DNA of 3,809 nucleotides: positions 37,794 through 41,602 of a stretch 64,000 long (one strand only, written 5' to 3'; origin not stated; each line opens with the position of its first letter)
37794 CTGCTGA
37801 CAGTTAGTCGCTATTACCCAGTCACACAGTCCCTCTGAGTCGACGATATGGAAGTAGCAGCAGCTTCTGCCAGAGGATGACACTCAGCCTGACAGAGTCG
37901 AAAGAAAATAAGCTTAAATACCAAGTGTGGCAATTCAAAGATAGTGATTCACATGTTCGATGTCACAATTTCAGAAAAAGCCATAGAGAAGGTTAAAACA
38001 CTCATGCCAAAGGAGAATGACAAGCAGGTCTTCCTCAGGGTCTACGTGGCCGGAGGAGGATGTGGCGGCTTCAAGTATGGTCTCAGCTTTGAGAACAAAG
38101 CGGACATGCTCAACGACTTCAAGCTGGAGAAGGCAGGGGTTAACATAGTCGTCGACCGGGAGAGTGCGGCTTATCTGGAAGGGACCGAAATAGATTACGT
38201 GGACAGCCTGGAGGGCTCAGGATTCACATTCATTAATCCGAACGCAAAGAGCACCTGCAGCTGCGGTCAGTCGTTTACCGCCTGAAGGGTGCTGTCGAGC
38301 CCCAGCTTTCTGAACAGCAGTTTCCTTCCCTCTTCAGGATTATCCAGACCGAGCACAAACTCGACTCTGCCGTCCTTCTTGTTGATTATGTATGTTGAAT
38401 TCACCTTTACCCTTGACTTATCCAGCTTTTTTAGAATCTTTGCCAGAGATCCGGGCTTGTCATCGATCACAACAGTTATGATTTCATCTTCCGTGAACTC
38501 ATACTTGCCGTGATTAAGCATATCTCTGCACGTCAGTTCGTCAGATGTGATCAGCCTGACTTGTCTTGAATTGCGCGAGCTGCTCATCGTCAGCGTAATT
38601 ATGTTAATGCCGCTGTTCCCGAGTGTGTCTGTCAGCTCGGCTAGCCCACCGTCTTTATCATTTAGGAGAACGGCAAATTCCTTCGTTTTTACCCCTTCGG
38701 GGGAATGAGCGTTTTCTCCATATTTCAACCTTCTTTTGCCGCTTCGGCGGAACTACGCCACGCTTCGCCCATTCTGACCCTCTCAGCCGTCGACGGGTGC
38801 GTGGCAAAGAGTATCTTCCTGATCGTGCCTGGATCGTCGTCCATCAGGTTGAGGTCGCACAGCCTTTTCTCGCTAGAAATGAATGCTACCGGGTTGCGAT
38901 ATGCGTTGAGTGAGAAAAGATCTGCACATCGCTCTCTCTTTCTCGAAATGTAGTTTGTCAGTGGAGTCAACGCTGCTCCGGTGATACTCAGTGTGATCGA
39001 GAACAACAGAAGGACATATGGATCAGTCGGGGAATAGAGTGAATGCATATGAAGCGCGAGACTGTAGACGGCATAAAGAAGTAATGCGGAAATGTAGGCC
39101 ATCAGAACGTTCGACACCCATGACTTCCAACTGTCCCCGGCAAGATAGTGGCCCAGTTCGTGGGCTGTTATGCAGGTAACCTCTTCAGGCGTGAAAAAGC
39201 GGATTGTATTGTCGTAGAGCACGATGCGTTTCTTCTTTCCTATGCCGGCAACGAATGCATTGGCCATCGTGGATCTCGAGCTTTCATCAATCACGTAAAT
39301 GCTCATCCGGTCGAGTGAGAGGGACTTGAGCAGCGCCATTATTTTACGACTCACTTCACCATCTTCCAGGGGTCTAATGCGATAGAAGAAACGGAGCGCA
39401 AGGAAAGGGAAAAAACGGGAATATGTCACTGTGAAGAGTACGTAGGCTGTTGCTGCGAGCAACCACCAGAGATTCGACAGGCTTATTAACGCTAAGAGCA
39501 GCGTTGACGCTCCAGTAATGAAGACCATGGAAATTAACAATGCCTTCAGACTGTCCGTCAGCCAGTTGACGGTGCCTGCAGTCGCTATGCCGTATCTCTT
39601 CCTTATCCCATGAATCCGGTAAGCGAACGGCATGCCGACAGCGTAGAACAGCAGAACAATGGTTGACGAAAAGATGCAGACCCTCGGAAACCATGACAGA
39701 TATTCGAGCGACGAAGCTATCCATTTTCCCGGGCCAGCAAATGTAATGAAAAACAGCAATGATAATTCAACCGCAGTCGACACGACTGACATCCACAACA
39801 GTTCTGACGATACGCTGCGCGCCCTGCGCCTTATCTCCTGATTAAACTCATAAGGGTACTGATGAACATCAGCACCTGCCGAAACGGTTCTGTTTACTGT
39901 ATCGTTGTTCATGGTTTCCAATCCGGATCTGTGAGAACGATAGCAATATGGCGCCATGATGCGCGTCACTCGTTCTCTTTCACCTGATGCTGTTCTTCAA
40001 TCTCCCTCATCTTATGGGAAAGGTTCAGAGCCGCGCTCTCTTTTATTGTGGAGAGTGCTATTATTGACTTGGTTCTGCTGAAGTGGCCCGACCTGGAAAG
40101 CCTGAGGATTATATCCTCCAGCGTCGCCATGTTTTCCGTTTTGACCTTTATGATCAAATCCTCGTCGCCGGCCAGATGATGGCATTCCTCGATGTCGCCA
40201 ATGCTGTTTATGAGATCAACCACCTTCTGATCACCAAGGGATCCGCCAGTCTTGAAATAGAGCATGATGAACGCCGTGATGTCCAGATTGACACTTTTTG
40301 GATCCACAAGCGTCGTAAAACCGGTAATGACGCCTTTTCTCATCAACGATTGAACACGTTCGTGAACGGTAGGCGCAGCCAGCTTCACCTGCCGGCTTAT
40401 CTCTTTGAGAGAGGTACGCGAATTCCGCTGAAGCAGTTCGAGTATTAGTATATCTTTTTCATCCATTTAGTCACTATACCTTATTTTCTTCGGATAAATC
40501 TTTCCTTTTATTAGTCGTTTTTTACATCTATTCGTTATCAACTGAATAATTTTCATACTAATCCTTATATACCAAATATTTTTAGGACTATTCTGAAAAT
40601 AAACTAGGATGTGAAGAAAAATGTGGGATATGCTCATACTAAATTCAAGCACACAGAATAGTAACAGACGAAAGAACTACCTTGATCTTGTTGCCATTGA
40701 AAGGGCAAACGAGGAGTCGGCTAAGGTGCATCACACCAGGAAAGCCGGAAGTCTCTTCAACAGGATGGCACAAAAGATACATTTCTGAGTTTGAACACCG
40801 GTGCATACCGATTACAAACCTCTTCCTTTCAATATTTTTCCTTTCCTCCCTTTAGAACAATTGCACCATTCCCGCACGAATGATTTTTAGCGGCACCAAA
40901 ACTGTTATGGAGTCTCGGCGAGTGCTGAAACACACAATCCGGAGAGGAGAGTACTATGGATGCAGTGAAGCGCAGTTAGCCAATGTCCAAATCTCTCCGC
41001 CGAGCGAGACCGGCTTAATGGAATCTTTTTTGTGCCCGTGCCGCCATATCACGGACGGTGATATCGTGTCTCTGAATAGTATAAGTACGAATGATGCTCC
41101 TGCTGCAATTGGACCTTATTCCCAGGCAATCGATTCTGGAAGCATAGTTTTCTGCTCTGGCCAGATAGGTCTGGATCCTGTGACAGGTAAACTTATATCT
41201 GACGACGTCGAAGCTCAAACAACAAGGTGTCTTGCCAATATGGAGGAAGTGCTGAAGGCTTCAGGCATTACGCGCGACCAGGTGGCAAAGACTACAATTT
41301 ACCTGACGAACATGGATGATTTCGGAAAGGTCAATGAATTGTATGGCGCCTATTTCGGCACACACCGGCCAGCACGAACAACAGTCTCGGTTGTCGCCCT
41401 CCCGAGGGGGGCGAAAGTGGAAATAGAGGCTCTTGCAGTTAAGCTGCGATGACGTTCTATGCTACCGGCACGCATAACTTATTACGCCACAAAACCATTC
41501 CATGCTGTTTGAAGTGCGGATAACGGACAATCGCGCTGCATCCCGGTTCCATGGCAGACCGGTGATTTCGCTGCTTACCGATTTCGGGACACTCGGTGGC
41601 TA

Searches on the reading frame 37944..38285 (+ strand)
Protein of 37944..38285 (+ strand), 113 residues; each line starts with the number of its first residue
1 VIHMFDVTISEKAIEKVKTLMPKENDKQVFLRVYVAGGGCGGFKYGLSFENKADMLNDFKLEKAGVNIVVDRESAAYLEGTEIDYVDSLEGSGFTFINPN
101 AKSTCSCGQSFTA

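Call 35: search_protein_families(library=pfam, proteins=[window:37944-38285:+], max_evalue=0.01)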
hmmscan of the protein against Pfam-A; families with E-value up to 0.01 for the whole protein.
window:37944-38285:+ (113 aa): 1 family
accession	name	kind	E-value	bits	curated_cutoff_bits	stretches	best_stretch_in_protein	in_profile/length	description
PF01521.26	Fe-S_biosyn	-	5.2e-21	75.4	26.3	1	7-108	3-109/110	Iron-sulphur cluster biosynthesis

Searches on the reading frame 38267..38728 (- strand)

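Call 35: search_protein_families(library=pfam, proteins=[window:38267-38728:-], max_evalue=0.01)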
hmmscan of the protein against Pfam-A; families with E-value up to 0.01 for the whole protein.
window:38267-38728:- (153 aa): 4 families
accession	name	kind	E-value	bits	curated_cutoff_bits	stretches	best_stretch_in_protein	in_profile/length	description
PF01842.31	ACT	-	7.8e-10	38.8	27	1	20-70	5-53/66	ACT domain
PF13291.12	ACT_4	-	7.7e-08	33.4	27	0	18-54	9-45/80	ACT domain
PF19571.5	ACT_8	-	5.3e-07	29.9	23.5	1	16-138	4-125/141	ACT domain pair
PF22190.2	TTHA0829-like_ACT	-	0.00066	20.1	27.4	0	84-126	5-45/70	TTHA0829-like ACT domain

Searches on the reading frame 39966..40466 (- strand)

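Call 35: search_protein_families(library=pfam, proteins=[window:39966-40466:-], max_evalue=0.01)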
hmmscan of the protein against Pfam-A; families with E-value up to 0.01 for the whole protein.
window:39966-40466:- (166 aa): 7 families
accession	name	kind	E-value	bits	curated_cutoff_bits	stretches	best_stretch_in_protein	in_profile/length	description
PF13412.12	HTH_24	-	2.3e-15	56.3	21.9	1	1-48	1-48/48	Winged helix-turn-helix DNA-binding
PF13404.12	HTH_AsnC-type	-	1.1e-14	54.3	27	1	1-41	1-41/42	AsnC-type helix-turn-helix domain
PF01037.27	AsnC_trans_reg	-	3.1e-12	46.7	25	1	80-140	12-73/73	Lrp/AsnC ligand binding domain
PF09339.16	HTH_IclR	-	1.1e-06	28.7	22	1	8-47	8-48/52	IclR helix-turn-helix domain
PF25212.1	HVO_A0114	-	0.00013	22.2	27.6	1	3-48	22-67/84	HVO_A0114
PF01978.25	TrmB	-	0.003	17.8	25.6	1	11-48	17-53/68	Sugar-specific transcriptional regulator TrmB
PF01726.22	LexA_DNA_bind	-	0.0033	17.6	23.7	1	19-48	27-57/65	LexA DNA binding domain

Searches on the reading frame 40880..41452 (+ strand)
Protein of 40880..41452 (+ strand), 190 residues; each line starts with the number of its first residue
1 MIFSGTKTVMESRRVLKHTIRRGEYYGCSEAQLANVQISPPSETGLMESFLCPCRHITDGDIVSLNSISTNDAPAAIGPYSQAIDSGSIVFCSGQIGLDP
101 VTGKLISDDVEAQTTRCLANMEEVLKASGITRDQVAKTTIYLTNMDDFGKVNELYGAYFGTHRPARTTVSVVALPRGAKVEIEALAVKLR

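Call 35: search_protein_families(library=pfam, proteins=[window:40880-41452:+], max_evalue=0.01)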
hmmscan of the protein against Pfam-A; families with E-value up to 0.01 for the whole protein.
window:40880-41452:+ (190 aa): 1 family
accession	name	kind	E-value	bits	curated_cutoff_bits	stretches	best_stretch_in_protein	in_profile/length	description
PF01042.26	Ribonuc_L-PSP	-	8.4e-40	136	27.3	1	71-187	2-120/121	Endoribonuclease L-PSP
